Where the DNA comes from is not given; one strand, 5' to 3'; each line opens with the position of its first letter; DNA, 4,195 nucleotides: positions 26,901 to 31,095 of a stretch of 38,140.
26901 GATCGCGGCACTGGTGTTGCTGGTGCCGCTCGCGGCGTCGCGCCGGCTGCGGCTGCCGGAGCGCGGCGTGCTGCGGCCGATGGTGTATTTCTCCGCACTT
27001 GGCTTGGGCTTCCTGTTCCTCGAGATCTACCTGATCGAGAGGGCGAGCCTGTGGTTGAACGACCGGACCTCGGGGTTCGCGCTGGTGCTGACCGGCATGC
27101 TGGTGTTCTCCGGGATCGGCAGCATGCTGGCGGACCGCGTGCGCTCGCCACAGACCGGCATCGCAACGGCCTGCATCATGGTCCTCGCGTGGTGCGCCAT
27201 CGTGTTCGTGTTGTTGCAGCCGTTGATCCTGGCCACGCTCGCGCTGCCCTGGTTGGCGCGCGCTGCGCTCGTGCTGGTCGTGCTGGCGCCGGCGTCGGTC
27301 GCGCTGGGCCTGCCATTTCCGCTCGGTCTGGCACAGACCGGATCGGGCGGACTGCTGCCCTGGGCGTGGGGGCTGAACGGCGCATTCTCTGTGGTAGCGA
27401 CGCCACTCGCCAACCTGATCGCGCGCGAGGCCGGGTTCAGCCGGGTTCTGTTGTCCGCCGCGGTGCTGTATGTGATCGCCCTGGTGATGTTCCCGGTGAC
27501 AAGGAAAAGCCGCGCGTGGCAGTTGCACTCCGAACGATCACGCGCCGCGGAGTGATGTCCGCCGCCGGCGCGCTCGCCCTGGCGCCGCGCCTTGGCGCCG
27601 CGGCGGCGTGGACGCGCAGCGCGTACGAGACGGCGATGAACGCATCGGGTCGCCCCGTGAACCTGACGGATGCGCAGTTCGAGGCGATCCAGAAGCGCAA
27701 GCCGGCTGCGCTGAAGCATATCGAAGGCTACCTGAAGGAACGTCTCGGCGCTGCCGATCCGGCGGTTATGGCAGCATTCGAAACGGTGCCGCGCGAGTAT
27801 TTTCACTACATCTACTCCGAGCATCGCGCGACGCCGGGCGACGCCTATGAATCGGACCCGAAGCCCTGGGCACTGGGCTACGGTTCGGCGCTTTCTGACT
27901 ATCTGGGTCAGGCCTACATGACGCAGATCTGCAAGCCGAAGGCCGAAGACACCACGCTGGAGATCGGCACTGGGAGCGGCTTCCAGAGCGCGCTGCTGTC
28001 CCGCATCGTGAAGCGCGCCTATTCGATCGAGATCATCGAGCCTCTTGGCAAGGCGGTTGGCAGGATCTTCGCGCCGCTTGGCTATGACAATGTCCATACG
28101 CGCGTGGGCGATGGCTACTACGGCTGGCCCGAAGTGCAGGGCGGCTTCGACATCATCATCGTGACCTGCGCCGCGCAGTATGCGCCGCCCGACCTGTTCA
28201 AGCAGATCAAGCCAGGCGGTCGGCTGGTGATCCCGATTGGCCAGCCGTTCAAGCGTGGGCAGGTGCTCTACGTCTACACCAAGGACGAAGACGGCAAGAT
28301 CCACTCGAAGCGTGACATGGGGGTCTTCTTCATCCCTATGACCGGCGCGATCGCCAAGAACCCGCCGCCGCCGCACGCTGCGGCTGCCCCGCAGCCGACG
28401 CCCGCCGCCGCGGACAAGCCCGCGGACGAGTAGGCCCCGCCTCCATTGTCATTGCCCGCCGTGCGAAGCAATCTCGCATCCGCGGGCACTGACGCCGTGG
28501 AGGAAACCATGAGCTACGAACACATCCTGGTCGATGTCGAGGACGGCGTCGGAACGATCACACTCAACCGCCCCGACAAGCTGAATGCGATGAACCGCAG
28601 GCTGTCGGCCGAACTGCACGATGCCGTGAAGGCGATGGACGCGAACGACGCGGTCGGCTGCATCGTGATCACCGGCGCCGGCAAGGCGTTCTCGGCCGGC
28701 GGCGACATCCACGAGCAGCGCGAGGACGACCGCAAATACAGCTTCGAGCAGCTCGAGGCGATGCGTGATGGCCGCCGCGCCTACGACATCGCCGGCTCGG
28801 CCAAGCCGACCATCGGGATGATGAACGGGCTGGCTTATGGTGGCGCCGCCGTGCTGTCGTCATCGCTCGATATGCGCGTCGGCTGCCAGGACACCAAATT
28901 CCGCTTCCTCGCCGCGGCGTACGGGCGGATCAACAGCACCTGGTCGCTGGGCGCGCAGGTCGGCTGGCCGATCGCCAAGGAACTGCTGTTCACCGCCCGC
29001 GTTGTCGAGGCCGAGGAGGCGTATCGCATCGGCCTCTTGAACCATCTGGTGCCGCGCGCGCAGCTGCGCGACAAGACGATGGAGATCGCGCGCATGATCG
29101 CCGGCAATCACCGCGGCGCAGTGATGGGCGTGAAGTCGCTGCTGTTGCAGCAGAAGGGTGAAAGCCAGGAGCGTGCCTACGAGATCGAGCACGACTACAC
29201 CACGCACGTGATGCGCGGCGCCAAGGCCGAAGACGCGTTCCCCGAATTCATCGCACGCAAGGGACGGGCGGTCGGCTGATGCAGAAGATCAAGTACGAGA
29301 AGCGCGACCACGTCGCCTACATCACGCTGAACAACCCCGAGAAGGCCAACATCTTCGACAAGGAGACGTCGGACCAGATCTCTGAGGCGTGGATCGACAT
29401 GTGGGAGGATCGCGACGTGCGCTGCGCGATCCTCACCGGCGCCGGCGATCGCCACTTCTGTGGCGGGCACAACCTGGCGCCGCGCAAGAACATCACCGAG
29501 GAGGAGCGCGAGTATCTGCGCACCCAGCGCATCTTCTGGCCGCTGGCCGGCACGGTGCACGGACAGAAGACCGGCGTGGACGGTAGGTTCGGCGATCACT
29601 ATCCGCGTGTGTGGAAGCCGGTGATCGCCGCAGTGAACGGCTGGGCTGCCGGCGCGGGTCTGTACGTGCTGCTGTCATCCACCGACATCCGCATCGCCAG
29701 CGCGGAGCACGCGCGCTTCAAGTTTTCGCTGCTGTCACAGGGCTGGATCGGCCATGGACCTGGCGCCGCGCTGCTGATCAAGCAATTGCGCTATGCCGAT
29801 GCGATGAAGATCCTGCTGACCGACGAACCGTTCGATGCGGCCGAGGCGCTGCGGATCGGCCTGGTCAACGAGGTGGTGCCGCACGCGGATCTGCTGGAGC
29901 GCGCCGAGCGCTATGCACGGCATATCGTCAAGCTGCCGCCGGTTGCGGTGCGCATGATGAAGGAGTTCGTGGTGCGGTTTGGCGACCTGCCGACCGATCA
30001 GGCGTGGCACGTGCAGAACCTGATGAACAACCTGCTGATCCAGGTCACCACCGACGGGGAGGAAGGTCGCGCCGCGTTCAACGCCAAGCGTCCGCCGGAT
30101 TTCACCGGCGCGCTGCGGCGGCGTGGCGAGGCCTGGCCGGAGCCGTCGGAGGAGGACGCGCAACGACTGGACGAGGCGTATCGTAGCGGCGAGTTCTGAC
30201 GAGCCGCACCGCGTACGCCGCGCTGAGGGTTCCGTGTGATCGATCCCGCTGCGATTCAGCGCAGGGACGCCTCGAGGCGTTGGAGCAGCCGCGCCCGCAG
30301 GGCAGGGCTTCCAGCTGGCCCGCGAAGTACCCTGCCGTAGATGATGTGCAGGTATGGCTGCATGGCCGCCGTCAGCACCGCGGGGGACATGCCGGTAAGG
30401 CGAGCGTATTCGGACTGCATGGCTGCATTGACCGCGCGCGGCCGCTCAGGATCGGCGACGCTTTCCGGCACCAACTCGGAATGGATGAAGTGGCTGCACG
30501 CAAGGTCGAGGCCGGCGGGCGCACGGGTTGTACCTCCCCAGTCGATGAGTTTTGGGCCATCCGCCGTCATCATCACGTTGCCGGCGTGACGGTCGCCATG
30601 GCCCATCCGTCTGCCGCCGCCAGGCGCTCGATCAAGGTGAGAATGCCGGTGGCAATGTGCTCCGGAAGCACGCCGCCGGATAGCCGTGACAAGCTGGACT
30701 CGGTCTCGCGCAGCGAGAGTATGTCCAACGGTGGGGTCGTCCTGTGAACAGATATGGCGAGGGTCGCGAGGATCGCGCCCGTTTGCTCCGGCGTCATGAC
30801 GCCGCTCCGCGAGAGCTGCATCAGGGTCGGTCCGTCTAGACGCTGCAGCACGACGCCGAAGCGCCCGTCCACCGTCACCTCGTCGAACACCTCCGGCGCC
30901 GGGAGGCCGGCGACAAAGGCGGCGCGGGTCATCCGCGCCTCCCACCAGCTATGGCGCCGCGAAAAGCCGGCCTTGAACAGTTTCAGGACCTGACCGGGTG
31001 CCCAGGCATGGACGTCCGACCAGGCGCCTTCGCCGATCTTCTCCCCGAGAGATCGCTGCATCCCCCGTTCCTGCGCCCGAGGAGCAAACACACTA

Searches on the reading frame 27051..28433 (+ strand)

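Call 75: search_protein_families(library=pfam, proteins=[window:27051-28433:+], max_evalue=0.0001)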
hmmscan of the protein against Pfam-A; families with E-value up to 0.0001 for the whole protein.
window:27051-28433:+ (460 aa): 1 family
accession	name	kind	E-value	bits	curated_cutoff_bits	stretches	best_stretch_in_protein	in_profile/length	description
PF01135.25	PCMT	-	7.6e-39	134.1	20.3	1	233-432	15-207/210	Protein-L-isoaspartate(D-aspartate) O-methyltransferase (PCMT)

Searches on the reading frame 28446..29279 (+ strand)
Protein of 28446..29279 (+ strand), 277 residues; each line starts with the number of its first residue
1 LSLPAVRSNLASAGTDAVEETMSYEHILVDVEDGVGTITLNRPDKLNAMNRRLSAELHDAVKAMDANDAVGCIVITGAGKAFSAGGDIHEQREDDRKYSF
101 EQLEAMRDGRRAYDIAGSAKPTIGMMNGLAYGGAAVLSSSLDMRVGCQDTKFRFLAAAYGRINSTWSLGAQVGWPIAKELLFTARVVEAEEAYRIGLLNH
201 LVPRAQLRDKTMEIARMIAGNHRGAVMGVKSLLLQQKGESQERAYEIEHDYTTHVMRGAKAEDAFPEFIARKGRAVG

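Call 75: search_protein_families(library=pfam, proteins=[window:28446-29279:+], max_evalue=0.0001)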
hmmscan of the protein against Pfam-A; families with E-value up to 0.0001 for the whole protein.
window:28446-29279:+ (277 aa): 2 families
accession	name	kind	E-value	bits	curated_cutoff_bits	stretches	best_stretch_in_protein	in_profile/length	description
PF00378.25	ECH_1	-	1.3e-37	130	27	1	32-265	3-237/251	Enoyl-CoA hydratase/isomerase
PF16113.10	ECH_2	-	3.9e-26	92.8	27.2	1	35-236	1-206/335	Enoyl-CoA hydratase/isomerase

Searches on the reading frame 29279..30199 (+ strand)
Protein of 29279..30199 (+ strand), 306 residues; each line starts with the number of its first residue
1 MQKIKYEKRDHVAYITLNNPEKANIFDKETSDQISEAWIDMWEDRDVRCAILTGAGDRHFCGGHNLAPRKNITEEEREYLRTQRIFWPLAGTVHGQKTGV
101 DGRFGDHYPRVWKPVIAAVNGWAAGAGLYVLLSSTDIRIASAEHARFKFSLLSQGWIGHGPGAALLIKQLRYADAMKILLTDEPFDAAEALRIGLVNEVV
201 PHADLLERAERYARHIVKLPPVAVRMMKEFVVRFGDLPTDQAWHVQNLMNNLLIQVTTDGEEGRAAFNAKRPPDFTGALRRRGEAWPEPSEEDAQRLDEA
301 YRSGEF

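Call 75: search_protein_families(library=pfam, proteins=[window:29279-30199:+], max_evalue=0.0001)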
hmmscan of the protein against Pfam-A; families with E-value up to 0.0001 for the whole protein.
window:29279-30199:+ (306 aa): 2 families
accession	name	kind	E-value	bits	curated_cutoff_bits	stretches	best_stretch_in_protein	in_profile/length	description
PF00378.25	ECH_1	-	4.3e-40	138.1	27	1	8-277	2-250/251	Enoyl-CoA hydratase/isomerase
PF16113.10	ECH_2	-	3.3e-12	47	27.2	1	13-212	2-184/335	Enoyl-CoA hydratase/isomerase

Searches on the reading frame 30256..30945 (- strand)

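Call 80: search_protein_families(library=pfam, proteins=[window:30256-30945:-], max_evalue=0.0001)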
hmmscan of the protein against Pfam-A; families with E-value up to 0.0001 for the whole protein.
window:30256-30945:- (229 aa): 1 family
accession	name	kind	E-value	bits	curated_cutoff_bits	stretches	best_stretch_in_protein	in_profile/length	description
PF01636.29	APH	-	4.5e-07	30.3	23.2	1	60-159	119-218/239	Phosphotransferase enzyme family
